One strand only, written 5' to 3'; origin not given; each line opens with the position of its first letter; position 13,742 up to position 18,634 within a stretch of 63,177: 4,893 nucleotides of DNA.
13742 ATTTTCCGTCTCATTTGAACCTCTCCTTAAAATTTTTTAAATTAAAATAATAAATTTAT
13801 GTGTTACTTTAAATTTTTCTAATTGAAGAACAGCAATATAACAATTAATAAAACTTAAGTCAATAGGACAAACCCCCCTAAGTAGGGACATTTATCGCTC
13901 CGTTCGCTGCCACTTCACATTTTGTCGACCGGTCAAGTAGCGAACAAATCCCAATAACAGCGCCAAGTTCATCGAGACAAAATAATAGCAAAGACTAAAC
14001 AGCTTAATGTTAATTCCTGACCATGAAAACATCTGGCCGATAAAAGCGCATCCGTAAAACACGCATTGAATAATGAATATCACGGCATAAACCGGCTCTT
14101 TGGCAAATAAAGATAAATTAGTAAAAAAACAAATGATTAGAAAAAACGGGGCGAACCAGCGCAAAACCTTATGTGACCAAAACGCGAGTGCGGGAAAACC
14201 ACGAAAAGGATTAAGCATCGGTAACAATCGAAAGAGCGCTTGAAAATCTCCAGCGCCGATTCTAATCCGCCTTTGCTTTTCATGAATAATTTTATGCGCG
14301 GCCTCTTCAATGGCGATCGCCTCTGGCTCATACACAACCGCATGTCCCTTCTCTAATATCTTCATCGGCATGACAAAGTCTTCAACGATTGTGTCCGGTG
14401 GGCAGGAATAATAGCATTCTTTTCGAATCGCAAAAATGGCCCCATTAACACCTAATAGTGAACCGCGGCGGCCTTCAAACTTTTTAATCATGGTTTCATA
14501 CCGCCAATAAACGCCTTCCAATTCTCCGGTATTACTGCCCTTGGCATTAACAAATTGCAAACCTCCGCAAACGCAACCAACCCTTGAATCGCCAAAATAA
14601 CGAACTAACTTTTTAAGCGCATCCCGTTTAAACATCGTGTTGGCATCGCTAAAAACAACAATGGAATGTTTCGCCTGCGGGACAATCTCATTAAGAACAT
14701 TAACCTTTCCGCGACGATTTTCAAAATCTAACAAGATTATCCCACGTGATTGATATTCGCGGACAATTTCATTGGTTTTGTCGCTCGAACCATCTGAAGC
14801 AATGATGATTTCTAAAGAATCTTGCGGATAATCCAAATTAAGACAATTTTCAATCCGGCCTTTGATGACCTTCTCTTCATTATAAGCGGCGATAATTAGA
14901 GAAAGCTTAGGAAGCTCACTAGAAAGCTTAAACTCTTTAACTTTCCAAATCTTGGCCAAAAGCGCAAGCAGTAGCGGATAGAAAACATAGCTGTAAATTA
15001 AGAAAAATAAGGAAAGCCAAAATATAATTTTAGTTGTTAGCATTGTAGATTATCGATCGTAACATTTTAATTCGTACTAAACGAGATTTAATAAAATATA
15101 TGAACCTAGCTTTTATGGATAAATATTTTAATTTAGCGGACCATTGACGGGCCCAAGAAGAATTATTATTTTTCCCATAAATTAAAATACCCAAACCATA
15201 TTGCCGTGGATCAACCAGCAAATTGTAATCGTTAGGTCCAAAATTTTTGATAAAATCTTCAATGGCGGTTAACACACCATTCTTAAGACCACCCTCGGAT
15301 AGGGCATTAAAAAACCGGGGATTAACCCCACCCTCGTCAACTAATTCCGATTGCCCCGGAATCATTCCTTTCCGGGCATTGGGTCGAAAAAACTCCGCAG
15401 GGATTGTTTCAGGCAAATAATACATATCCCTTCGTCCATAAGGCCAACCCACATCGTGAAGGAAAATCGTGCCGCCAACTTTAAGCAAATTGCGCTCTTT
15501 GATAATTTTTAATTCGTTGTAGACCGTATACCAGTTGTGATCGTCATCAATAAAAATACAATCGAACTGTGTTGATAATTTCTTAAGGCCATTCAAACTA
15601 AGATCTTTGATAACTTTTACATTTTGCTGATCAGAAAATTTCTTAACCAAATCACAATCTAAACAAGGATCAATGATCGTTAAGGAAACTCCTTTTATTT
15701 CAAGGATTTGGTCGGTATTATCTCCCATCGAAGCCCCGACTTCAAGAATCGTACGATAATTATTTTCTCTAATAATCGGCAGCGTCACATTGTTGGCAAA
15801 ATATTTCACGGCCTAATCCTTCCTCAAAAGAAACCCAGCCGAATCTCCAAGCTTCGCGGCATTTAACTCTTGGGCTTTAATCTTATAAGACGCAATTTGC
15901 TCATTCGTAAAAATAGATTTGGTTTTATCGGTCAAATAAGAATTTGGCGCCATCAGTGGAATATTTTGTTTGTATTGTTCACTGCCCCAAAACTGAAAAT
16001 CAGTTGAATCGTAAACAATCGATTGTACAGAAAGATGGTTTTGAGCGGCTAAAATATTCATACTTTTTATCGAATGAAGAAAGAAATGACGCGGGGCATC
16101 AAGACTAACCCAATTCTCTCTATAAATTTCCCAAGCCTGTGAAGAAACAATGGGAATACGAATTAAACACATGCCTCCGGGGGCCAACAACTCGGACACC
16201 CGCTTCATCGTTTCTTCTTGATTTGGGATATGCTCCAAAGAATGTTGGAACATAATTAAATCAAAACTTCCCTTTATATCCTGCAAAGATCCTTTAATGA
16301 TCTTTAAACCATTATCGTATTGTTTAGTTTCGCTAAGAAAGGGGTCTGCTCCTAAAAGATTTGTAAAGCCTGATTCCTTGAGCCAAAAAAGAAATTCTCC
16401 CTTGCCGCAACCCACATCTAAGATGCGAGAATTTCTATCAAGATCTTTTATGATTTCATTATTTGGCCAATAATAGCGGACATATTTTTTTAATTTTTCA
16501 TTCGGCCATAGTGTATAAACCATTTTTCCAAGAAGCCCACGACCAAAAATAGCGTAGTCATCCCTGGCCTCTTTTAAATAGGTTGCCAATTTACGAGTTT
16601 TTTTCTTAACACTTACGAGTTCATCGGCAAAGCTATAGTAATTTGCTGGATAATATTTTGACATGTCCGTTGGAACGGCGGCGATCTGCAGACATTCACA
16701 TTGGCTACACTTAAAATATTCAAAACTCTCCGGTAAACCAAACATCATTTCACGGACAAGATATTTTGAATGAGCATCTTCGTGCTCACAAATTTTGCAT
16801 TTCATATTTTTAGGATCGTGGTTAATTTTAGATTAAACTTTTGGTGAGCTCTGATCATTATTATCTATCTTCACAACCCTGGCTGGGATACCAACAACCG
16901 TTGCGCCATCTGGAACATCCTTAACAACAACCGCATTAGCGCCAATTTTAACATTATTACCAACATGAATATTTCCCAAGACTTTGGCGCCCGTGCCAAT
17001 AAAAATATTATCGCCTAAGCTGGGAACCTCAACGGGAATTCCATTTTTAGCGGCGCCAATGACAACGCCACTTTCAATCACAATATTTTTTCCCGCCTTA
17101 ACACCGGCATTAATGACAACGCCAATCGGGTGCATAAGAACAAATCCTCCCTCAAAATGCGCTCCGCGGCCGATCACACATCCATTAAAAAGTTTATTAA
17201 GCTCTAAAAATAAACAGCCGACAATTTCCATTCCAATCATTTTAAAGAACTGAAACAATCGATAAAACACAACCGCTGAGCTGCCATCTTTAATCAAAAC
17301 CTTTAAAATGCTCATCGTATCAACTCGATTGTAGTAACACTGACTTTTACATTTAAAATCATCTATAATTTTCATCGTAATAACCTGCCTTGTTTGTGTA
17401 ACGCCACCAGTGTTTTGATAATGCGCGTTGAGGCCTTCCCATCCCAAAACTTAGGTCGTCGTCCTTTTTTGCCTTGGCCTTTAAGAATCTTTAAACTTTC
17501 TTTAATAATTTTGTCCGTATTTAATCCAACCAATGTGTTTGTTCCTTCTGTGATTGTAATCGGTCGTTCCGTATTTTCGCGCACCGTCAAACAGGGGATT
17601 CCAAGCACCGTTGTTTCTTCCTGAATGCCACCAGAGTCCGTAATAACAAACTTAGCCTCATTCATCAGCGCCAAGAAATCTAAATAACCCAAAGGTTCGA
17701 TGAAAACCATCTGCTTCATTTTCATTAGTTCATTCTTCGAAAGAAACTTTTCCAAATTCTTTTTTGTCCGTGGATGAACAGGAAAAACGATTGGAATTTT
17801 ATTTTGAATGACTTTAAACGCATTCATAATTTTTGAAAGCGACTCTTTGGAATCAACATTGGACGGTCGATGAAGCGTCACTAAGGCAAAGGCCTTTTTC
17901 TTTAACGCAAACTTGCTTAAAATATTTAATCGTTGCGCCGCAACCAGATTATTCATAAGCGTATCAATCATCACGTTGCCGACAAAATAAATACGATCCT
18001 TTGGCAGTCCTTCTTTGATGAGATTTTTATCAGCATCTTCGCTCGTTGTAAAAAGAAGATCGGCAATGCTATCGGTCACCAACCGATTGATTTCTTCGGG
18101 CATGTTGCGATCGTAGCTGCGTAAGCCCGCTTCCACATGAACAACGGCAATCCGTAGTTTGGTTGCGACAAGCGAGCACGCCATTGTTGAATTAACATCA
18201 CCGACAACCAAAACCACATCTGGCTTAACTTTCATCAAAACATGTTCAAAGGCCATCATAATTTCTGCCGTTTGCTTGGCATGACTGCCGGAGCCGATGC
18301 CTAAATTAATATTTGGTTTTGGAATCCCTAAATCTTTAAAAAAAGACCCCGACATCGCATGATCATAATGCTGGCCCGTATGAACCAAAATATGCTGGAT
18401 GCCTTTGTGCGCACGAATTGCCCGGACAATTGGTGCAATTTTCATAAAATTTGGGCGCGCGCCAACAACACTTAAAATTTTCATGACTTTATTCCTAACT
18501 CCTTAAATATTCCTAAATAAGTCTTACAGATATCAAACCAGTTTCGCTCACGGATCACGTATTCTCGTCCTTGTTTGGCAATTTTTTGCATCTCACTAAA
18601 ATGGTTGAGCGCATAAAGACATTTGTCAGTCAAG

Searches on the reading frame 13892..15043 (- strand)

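Call 20: search_protein_families(library=pfam, proteins=[window:13892-15043:-], max_evalue=0.001)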
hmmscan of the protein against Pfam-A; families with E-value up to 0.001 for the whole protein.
window:13892-15043:- (383 aa): 4 families
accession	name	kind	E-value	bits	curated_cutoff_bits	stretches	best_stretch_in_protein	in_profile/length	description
PF00535.33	Glycos_transf_2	-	3.9e-25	89.1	23.3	1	48-198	1-151/168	Glycosyl transferase family 2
PF13641.12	Glyco_tranf_2_3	-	1.6e-20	74.6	27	1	45-248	1-213/230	Glycosyltransferase like family 2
PF13506.12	Glyco_transf_21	-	1.8e-09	37.7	21.7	1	112-209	17-112/174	Glycosyl transferase family 21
PF13632.12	Glyco_trans_2_3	-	3.2e-08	34.1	27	1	128-313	1-196/198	Glycosyl transferase family group 2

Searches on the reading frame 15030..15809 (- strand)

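Call 20: search_protein_families(library=pfam, proteins=[window:15030-15809:-], max_evalue=0.001)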
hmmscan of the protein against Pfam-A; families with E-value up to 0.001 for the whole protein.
window:15030-15809:- (259 aa): 2 families
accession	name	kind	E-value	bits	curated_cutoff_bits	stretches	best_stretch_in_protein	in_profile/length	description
PF13578.12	Methyltransf_24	-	9.2e-08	33.4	26.3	1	41-120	24-105/105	Methyltransferase domain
PF01596.23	Methyltransf_3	-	0.00071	19.4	22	0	75-122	112-157/204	O-methyltransferase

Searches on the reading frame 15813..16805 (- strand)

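Call 20: search_protein_families(library=pfam, proteins=[window:15813-16805:-], max_evalue=0.001)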
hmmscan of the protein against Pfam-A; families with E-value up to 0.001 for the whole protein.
window:15813-16805:- (330 aa): 6 families
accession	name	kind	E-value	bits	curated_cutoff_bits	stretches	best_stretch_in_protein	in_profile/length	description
PF13489.12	Methyltransf_23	-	1e-21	77.8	27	1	120-260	18-161/164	Methyltransferase domain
PF08241.18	Methyltransf_11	-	4.2e-12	47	21.2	1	129-215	1-95/95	Methyltransferase domain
PF13847.12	Methyltransf_31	-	1.1e-10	41.8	27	1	123-217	2-111/145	Methyltransferase domain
PF08242.18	Methyltransf_12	-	2.2e-10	41.6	30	1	129-213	1-98/98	Methyltransferase domain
PF13649.12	Methyltransf_25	-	2.6e-09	38.1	27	1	128-211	1-97/97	Methyltransferase domain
PF07021.18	MetW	-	0.00026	21.1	21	1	118-147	7-36/193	Methionine biosynthesis protein MetW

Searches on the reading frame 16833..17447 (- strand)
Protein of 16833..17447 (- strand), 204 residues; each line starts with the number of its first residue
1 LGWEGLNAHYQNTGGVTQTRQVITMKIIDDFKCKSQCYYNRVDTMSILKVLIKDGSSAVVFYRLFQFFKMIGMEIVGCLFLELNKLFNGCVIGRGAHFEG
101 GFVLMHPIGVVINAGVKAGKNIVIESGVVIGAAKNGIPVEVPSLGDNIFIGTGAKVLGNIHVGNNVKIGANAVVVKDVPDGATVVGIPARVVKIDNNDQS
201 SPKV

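Call 20: search_protein_families(library=pfam, proteins=[window:16833-17447:-], max_evalue=0.001)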
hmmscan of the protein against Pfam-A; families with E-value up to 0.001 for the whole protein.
window:16833-17447:- (204 aa): 1 family
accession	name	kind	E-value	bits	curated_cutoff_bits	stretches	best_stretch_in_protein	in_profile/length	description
PF00132.30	Hexapep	-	1.1e-10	41.2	27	1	143-174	3-34/36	Bacterial transferase hexapeptide (six repeats)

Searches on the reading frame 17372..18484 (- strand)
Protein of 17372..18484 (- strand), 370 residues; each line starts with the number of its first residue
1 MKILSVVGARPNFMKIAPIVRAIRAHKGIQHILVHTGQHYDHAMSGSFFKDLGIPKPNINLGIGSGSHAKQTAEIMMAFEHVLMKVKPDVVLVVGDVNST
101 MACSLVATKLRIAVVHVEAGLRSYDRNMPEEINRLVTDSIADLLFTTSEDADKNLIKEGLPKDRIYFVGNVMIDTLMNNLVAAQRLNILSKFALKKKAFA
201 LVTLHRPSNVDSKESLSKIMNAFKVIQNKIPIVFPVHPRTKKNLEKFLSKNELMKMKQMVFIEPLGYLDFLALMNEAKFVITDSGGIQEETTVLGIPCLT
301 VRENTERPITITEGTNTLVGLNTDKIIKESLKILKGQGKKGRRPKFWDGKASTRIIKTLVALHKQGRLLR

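Call 20: search_protein_families(library=pfam, proteins=[window:17372-18484:-], max_evalue=0.001)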
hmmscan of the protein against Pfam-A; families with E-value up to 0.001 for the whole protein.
window:17372-18484:- (370 aa): 2 families
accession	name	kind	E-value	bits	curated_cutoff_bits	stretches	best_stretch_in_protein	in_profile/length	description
PF02350.25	Epimerase_2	-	3.3e-116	388.4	30.6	1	21-359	1-346/347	UDP-N-acetylglucosamine 2-epimerase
PF04007.18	DUF354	-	1.9e-05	24.3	22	1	76-301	72-285/349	Protein of unknown function (DUF354)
